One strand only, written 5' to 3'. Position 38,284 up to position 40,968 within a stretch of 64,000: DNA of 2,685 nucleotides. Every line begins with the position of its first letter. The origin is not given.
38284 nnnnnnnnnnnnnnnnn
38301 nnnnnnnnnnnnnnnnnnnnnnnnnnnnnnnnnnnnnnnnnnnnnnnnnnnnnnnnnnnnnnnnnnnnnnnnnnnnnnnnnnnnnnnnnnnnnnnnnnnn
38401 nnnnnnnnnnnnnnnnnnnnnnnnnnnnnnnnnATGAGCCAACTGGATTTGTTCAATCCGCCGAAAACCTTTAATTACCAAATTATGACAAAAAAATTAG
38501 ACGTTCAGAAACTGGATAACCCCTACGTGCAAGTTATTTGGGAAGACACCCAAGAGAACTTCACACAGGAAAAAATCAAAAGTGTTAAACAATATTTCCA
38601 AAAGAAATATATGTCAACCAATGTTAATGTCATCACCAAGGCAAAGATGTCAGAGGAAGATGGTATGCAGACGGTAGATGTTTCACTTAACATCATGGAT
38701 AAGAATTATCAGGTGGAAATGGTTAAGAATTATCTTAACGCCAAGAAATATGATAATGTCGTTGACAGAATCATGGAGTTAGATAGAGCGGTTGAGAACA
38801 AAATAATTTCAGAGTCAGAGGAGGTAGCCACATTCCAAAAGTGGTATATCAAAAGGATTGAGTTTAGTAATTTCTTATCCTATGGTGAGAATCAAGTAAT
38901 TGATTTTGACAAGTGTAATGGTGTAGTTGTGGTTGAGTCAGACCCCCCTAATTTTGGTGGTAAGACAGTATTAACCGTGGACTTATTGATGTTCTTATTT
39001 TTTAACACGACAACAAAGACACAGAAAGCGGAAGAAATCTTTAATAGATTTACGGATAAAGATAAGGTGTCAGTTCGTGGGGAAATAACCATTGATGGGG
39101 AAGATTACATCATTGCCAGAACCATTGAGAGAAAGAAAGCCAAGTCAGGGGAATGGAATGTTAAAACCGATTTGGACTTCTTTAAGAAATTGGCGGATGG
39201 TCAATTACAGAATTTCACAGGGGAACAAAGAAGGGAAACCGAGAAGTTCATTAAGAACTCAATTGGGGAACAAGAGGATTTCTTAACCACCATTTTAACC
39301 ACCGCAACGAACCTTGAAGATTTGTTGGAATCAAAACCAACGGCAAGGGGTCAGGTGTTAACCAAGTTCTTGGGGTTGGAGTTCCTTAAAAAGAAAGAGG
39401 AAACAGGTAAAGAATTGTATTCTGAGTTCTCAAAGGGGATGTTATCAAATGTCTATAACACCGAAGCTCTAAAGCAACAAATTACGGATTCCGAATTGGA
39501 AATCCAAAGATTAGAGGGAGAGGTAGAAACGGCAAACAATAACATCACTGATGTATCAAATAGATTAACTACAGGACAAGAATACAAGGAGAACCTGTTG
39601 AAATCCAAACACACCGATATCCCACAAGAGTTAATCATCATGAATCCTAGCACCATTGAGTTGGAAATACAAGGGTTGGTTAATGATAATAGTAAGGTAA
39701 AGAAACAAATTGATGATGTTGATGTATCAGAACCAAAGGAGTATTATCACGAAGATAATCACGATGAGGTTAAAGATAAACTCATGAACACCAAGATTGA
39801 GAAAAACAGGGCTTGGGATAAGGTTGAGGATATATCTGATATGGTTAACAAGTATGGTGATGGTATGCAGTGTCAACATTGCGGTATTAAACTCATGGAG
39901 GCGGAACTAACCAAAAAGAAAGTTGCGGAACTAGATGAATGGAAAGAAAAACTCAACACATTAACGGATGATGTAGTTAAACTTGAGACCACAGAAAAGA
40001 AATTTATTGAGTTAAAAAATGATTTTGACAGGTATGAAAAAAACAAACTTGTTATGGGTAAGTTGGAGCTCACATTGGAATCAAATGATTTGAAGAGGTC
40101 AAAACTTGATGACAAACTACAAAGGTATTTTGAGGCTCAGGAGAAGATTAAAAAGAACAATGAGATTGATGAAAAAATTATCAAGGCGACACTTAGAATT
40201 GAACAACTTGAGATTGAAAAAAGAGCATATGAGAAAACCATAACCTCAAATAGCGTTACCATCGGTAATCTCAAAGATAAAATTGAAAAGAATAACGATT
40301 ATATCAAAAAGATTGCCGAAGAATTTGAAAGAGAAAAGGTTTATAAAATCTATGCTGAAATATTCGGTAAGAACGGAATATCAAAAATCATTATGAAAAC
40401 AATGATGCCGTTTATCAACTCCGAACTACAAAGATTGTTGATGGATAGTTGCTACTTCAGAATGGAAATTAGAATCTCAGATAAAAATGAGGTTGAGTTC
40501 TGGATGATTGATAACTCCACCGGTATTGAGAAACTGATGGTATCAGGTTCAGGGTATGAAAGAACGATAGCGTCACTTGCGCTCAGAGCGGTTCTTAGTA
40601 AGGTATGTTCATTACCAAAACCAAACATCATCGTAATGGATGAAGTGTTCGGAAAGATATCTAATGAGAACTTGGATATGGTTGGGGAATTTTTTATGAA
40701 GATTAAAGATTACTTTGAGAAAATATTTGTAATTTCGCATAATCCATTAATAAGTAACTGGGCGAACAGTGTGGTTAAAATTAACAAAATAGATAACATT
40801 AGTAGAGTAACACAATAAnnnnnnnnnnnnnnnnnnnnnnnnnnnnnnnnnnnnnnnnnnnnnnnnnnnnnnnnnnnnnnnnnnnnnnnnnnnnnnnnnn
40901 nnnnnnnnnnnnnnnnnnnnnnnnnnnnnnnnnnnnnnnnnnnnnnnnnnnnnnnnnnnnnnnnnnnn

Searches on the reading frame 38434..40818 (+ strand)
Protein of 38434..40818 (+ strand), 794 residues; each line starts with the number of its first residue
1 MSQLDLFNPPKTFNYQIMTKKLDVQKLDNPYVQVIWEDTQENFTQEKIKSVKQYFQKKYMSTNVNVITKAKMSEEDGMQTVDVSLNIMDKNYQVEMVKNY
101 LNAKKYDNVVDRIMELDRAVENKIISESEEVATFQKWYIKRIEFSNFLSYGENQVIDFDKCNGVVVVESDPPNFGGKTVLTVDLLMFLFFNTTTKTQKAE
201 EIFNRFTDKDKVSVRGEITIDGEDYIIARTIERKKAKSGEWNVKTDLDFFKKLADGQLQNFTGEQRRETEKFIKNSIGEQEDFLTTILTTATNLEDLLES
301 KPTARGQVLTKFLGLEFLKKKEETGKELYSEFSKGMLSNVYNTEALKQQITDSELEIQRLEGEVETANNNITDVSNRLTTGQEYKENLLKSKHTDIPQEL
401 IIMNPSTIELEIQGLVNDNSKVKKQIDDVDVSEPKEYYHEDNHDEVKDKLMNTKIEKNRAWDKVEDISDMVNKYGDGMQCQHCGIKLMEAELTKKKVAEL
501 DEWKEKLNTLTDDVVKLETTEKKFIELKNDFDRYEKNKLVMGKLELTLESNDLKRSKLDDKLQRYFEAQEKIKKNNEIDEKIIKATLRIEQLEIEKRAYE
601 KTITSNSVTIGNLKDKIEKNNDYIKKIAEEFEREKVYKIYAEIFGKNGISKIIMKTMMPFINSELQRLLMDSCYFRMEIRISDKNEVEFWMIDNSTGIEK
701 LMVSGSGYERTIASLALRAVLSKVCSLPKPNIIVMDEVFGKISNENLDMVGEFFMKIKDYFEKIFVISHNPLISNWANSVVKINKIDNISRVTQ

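Call 8: search_protein_families(library=phrogs, proteins=[window:38434-40818:+], max_evalue=0.001)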
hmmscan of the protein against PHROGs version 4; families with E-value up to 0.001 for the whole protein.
window:38434-40818:+ (794 aa): 2 families
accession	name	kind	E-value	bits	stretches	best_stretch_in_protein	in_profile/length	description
phrog_77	-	DNA, RNA and nucleotide metabolism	3e-45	156.1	1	44-793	215-953/967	SbcC-like subunit of palindrome specific endonuclease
phrog_35725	-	other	2.7e-11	42.9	2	417-745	1010-1314/1376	metallo-phosphoesterase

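Call 44: search_dna_similar(query=window:38434-40818:+, collection=phages, mode=protein, max_rows=25, max_evalue=0.00001)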
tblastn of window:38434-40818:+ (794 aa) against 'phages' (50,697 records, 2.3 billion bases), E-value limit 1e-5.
Records with a match: 5; places in all: 5; records where one place covers at least 80% of the query: 1.
Best place of each record, by identity: <60% 5.
By first word of the organism name: uncultured 3; Microcystis 1; Bacillus 1.
By host as written in the record: - 3; Microcystis elabens 1; Bacillus subtilis 1.
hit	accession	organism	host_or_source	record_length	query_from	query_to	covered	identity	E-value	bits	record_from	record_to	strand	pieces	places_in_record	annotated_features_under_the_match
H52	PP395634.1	Microcystis phage Mel-JY01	Microcystis elabens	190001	62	785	91%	21.8%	2e-28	129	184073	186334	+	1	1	AAA domain containing protein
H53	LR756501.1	uncultured phage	metagenomic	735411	33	782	57%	28.1%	4e-22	176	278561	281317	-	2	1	record has no annotation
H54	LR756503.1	uncultured phage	metagenomic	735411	33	782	57%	28.1%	4e-22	176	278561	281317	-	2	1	record has no annotation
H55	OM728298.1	Bacillus phage vB_BsuM-Goe16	Bacillus subtilis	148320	357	784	54%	25.5%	8e-6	56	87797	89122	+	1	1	smc: chromosome partition protein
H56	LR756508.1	uncultured phage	metagenomic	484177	611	792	23%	25.9%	1e-9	68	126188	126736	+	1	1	record has no annotation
